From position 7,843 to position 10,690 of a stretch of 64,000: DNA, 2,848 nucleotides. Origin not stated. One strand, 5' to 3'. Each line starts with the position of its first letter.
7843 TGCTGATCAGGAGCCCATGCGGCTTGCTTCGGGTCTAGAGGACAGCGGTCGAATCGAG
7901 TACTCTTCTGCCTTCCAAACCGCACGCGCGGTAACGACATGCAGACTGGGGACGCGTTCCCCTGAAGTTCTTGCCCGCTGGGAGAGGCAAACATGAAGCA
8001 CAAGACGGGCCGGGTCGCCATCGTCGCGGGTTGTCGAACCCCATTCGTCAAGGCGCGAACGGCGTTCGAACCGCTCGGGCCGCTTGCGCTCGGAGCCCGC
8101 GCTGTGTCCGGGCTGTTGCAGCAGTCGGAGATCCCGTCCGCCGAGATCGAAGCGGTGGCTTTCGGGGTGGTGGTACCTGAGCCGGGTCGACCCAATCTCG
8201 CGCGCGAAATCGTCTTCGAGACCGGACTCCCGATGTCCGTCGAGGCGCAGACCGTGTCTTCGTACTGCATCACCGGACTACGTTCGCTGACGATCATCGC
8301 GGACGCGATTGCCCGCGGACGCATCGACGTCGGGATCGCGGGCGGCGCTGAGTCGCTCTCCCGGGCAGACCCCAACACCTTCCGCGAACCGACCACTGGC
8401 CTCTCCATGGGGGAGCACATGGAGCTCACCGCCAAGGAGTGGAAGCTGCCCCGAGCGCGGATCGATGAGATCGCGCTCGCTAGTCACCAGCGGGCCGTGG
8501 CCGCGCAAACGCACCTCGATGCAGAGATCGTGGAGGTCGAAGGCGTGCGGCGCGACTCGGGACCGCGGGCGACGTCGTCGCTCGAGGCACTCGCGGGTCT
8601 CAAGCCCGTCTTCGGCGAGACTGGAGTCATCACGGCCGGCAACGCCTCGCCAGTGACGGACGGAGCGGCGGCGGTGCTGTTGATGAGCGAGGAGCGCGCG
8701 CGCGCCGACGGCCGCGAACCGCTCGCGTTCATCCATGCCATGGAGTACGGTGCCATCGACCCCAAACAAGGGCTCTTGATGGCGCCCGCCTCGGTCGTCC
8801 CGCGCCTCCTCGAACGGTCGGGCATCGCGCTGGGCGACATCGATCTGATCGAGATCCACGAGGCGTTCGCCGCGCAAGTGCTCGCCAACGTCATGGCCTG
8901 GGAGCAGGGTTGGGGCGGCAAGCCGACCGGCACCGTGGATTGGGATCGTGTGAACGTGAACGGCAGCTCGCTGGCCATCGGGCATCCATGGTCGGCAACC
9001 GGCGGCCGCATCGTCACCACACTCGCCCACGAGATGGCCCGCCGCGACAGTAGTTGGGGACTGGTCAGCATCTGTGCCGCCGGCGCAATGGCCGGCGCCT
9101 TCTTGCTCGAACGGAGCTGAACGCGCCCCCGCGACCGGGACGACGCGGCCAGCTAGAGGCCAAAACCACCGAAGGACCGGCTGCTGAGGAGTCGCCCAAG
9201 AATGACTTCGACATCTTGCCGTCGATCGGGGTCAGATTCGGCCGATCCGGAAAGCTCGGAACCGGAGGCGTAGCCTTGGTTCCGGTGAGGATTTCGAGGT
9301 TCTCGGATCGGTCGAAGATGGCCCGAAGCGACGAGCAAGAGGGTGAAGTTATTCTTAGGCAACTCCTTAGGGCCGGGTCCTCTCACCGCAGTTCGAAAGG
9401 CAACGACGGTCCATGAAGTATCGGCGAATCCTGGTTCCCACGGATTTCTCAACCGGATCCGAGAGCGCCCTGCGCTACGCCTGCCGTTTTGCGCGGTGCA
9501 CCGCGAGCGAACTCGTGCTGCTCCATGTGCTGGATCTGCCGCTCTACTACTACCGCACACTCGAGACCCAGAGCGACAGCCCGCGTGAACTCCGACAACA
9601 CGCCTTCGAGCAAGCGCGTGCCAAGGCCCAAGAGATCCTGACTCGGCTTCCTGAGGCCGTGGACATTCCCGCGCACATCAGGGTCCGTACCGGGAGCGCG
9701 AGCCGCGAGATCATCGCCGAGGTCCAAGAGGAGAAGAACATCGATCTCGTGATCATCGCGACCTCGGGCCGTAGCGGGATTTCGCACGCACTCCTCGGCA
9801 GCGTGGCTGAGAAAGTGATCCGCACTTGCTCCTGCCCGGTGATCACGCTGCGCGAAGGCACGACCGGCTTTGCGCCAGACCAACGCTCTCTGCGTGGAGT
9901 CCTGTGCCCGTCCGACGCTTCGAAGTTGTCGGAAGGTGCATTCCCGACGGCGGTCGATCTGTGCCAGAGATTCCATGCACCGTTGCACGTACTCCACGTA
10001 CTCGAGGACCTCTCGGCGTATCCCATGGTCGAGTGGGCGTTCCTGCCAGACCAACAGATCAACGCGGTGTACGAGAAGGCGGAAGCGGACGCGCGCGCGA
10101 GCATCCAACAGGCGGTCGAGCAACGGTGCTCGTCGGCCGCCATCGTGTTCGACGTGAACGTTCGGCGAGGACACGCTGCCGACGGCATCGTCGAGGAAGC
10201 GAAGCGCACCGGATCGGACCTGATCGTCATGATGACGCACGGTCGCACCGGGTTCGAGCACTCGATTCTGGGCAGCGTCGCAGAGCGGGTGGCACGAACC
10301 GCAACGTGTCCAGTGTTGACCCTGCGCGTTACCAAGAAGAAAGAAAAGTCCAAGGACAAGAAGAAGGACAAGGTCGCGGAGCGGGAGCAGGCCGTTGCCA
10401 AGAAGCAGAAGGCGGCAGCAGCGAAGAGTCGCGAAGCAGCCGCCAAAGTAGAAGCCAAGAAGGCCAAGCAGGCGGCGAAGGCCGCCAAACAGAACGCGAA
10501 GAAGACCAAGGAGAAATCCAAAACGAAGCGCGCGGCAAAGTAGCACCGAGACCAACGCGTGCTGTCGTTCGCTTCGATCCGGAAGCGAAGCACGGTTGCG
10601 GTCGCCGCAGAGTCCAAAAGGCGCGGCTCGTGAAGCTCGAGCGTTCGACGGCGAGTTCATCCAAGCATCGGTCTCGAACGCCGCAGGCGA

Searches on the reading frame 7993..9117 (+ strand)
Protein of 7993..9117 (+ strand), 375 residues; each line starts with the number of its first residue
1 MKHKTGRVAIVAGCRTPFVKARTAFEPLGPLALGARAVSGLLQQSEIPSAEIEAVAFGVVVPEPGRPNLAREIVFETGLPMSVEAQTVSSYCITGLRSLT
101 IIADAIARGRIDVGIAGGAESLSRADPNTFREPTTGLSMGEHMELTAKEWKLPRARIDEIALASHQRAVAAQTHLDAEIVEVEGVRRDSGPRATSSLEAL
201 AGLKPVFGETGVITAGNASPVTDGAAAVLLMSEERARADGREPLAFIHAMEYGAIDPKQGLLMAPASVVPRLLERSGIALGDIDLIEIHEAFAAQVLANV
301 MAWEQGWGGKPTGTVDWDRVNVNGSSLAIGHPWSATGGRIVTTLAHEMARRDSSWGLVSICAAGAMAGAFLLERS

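Call 25: search_protein_families(library=pfam, proteins=[window:7993-9117:+], max_evalue=0.001)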
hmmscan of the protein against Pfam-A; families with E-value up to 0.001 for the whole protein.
window:7993-9117:+ (375 aa): 2 families
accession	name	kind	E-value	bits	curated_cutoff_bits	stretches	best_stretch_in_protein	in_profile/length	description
PF00108.29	Thiolase_N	-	3.1e-52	178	26.4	2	133-234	149-260/260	Thiolase, N-terminal domain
PF02803.24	Thiolase_C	-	1.2e-33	115.8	27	1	242-374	2-123/123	Thiolase, C-terminal domain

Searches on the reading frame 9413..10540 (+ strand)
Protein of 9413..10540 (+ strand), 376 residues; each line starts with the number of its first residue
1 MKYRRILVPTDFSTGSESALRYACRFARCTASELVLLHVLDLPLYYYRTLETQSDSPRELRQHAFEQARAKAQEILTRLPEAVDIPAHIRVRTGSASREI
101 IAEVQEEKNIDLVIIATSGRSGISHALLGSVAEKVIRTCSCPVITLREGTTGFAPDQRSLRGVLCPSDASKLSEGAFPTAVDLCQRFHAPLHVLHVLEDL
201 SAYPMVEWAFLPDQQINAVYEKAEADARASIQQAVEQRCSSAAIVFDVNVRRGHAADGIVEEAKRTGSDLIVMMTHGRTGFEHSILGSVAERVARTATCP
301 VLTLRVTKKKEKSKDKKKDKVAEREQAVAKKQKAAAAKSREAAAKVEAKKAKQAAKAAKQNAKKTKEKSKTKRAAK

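Call 25: search_protein_families(library=pfam, proteins=[window:9413-10540:+], max_evalue=0.001)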
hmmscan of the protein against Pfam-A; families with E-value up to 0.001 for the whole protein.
window:9413-10540:+ (376 aa): 1 family
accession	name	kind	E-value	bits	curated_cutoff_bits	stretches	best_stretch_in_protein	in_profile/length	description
PF00582.32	Usp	-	1.2e-61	207.8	24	2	3-146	2-140/141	Universal stress protein family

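Call 27: find_encoding_contigs(protein=window:9413-10540:+, flank=10000, max_places=10)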
Protein window:9413-10540:+ (376 aa): 4 contigs read that carry it; 3 places shown.
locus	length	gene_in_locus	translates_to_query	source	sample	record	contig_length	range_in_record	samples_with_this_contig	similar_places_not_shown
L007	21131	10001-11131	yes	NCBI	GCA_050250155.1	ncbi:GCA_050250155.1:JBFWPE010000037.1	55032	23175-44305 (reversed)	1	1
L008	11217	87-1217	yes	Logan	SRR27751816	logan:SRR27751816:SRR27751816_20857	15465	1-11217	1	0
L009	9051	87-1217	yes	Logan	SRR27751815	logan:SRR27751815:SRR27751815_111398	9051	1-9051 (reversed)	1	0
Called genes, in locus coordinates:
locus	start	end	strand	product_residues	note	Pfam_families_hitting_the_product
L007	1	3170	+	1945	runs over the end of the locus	PF13371:TPR_9 (faint), PF03412:Peptidase_C39, PF13529:Peptidase_C39_2, PF13424:TPR_12 (weak), PF13432:TPR_16 (weak), PF14559:TPR_19 (weak), PF13432:TPR_16 (weak), PF14559:TPR_19 (weak), +12 more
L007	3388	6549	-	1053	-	PF07995:GSDH, PF00801:PKD, PF18911:PKD_4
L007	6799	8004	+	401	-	-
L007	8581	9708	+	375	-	PF00108:Thiolase_N, PF02803:Thiolase_C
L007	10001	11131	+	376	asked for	PF00582:Usp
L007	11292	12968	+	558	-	-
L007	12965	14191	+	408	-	PF00135:COesterase (weak), PF20434:BD-FAE, PF12146:Hydrolase_4 (faint), PF07859:Abhydrolase_3, PF00326:Peptidase_S9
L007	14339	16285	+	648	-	PF13428:TPR_14 (faint), PF07719:TPR_2 (faint), PF13424:TPR_12 (faint), PF13431:TPR_17 (faint), PF00515:TPR_1 (faint), PF13174:TPR_6 (faint), PF13432:TPR_16, PF14559:TPR_19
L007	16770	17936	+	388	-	PF07992:Pyr_redox_2, PF13454:NAD_binding_9 (faint), PF13738:Pyr_redox_3, PF13434:Lys_Orn_oxgnase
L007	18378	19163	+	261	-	PF13489:Methyltransf_23 (weak), PF08241:Methyltransf_11 (weak)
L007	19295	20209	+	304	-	PF00126:HTH_1, PF03466:LysR_substrate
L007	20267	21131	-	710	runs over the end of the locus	-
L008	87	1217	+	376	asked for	PF00582:Usp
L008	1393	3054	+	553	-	-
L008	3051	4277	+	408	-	PF00135:COesterase (weak), PF20434:BD-FAE, PF12146:Hydrolase_4 (faint), PF07859:Abhydrolase_3, PF00326:Peptidase_S9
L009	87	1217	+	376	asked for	PF00582:Usp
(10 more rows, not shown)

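Call 54: list_cluster_members(proteins=[window:9413-10540:+, window:7993-9117:+, window:55345-57396:+])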
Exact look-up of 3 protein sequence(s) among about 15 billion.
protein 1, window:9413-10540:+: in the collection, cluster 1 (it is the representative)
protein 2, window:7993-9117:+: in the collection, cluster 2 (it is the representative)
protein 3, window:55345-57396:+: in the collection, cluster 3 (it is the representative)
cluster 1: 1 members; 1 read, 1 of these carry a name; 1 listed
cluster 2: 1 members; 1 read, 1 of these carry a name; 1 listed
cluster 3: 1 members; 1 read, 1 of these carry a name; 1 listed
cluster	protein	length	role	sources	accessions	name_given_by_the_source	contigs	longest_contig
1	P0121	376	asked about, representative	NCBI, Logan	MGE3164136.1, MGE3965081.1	MAG: universal stress protein [Planctomycetota bacterium]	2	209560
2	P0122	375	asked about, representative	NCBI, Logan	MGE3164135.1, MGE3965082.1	MAG: acetyl-CoA C-acyltransferase [Planctomycetota bacterium]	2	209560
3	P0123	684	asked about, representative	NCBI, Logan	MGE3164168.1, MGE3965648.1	MAG: hypothetical protein AB7O52_04640 [Planctomycetota bacterium]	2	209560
